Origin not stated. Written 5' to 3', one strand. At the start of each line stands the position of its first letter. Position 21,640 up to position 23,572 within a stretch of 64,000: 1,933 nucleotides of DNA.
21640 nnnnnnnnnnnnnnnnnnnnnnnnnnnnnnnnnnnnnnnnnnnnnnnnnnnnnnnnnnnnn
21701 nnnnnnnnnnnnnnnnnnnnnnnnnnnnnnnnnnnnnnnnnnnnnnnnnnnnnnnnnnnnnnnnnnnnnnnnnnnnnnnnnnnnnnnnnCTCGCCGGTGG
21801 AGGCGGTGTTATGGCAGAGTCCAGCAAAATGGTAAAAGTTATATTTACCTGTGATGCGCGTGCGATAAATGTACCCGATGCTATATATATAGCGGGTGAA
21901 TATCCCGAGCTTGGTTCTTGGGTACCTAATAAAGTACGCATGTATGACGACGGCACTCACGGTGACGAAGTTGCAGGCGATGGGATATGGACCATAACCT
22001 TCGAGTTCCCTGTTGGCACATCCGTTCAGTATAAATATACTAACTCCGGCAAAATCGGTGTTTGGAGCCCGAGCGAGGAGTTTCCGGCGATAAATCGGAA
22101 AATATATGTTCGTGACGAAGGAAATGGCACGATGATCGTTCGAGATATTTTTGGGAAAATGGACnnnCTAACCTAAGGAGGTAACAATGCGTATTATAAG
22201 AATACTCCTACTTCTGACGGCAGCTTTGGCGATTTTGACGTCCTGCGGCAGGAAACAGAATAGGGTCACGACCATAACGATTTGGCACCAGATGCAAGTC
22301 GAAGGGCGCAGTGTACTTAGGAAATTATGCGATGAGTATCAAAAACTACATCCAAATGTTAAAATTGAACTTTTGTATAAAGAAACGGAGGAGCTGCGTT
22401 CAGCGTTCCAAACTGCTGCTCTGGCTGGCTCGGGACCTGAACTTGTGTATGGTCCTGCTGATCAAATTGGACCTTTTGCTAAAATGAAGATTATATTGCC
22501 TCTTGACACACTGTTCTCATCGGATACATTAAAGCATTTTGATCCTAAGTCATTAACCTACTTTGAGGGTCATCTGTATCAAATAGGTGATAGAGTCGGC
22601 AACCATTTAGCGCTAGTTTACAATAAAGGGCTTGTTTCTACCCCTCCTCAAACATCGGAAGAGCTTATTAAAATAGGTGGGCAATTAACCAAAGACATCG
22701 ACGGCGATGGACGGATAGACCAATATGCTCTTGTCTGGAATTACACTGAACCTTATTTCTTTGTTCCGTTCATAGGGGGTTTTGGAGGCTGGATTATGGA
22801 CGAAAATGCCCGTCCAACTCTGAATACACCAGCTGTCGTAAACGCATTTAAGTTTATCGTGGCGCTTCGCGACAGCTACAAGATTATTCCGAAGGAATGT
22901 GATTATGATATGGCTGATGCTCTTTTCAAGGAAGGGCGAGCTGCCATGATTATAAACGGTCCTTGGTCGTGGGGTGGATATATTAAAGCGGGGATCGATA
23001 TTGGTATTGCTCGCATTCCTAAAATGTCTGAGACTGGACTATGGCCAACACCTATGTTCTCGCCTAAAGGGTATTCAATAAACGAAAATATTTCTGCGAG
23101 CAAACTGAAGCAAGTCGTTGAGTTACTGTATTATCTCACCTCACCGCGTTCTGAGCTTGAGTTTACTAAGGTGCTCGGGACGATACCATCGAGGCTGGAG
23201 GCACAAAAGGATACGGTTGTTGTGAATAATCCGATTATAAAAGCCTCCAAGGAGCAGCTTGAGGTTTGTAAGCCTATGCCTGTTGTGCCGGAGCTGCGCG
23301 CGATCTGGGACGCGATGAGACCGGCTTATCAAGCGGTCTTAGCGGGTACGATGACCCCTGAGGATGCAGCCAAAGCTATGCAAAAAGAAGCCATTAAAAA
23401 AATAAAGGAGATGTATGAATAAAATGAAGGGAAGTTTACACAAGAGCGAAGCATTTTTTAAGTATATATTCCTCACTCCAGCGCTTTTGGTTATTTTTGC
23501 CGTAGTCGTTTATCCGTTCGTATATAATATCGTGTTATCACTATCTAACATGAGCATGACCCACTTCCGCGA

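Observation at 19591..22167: Secreted GH57 enzyme carrying CBMs on both ends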

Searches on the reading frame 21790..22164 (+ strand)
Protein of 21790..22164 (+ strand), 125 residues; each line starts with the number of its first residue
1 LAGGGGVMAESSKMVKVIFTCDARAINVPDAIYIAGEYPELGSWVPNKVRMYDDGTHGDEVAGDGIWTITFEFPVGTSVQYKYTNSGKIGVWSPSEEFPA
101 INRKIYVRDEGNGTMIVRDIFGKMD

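Call 33: search_solved_structures(query=window:21790-22164:+, max_evalue=1, show_alignments=4)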
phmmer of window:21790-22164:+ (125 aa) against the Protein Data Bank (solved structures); distinct sequences matched with E-value up to 1: 16.
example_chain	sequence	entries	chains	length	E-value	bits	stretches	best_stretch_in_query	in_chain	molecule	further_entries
1qho_A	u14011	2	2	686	0.00087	22.6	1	14-84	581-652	ALPHA-AMYLASE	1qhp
1gcy_A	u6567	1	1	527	0.0014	22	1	5-53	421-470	GLUCAN 1,4-ALPHA-MALTOTETRAHYDROLASE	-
6j3x_A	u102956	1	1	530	0.0032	20.8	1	4-57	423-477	Glucan 1,4-alpha-maltotetraohydrolase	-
6jqb_A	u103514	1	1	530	0.0032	20.8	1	4-57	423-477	Glucan 1,4-alpha-maltotetraohydrolase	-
6iyg_A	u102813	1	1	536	0.0033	20.7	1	4-57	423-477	Glucan 1,4-alpha-maltotetraohydrolase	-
1ac0_A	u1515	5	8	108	0.0067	19.7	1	20-85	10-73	GLUCOAMYLASE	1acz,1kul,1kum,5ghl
7czj_A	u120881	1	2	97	0.011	19.1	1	16-57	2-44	Glucan 1,4-alpha-maltotetraohydrolase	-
4jcl_A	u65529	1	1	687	0.014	18.7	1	15-88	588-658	Cyclomaltodextrin glucanotransferase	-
6aij_A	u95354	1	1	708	0.015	18.6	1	15-88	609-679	Cyclomaltodextrin glucanotransferase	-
6l2h_A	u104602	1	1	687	0.02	18.2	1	19-88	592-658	Alpha-cyclodextrin glucanotransferase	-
3wms_A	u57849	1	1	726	0.026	17.8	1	19-88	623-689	Alpha-cyclodextrin glucanotransferase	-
6frv_A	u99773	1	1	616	0.093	16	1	20-85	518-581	Glucoamylase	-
2z0b_A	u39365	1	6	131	0.36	14.1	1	24-84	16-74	Putative glycerophosphodiester phosphodiesterase 5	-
1cqy_A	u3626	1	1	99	0.38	14.1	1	27-64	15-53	BETA-AMYLASE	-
4jcm_A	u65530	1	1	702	0.39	14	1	12-83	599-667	Cyclodextrin glucanotransferase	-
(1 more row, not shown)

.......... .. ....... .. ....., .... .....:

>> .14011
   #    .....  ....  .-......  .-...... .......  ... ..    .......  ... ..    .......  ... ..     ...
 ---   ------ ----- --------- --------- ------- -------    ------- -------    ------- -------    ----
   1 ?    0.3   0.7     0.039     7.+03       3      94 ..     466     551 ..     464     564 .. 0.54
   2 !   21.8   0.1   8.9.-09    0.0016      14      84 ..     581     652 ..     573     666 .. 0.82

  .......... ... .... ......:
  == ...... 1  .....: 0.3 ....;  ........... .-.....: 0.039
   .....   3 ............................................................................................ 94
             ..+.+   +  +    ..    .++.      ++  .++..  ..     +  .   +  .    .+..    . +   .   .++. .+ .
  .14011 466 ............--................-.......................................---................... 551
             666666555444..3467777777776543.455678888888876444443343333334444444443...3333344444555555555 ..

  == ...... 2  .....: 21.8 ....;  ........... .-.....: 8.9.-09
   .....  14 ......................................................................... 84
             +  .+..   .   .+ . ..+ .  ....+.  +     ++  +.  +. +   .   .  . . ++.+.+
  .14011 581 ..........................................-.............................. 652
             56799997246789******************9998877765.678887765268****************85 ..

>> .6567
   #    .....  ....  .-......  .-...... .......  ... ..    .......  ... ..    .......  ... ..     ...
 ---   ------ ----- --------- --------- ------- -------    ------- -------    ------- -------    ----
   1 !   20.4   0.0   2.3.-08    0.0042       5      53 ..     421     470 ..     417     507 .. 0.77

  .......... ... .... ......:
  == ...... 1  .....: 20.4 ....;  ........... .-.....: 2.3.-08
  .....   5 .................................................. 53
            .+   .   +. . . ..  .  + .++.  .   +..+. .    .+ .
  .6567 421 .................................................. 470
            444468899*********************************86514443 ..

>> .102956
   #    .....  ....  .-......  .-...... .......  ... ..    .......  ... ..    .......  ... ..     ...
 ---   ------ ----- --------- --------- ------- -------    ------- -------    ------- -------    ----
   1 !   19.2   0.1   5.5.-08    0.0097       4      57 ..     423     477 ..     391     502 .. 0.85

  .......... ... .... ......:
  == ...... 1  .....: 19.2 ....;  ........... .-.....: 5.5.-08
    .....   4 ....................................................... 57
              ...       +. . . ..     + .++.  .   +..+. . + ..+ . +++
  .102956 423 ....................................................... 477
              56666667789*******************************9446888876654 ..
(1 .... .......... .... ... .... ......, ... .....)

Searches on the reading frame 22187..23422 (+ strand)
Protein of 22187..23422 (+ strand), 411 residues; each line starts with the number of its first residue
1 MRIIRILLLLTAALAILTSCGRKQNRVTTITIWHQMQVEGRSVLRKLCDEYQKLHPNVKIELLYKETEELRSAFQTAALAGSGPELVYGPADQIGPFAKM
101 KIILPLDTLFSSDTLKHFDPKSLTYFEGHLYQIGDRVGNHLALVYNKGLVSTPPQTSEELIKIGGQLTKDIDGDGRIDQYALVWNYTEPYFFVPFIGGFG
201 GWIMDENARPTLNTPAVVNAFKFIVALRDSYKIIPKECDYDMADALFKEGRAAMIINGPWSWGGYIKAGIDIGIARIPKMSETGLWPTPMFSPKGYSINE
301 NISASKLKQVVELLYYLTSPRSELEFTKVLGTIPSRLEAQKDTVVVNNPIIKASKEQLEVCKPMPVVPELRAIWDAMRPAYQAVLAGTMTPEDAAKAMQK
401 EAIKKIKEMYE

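Call 3: search_protein_families(library=pfam, proteins=[window:22187-23422:+], max_evalue=0.01)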
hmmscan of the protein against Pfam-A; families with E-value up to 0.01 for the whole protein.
window:22187-23422:+ (411 aa): 2 families
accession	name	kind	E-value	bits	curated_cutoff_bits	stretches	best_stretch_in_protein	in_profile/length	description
PF13416.11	SBP_bac_8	-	2.5e-33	116.5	27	1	46-352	1-278/279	Bacterial extracellular solute-binding protein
PF01547.30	SBP_bac_1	-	7.6e-26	92.3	26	1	42-321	8-304/307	Bacterial extracellular solute-binding protein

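Call 17: search_protein_families(library=ncbifam, proteins=[window:22187-23422:+], max_evalue=0.001)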
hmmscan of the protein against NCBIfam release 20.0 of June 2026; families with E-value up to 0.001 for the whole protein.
window:22187-23422:+ (411 aa): 3 families
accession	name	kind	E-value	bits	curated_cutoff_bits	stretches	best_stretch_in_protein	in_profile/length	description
NF007011.0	PRK09474.1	equivalog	4.2e-42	144.4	291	1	19-401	22-393/396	maltose/maltodextrin ABC transporter substrate-binding protein MalE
NF053763.1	ABCarbgalBndGanS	equivalog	3.4e-28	98.5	700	1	23-407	34-412/420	galactooligosaccharide ABC transporter substrate-binding protein GanS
NF008211.0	PRK10974.1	equivalog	0.00035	19.3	411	1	11-87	10-87/439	sn-glycerol-3-phosphate ABC transporter substrate-binding protein UgpB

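Call 60: find_encoding_contigs(protein=window:22187-23422:+, flank=10000, max_places=4)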
Protein window:22187-23422:+ (411 aa): no gene with exactly this product is on record in the collection.
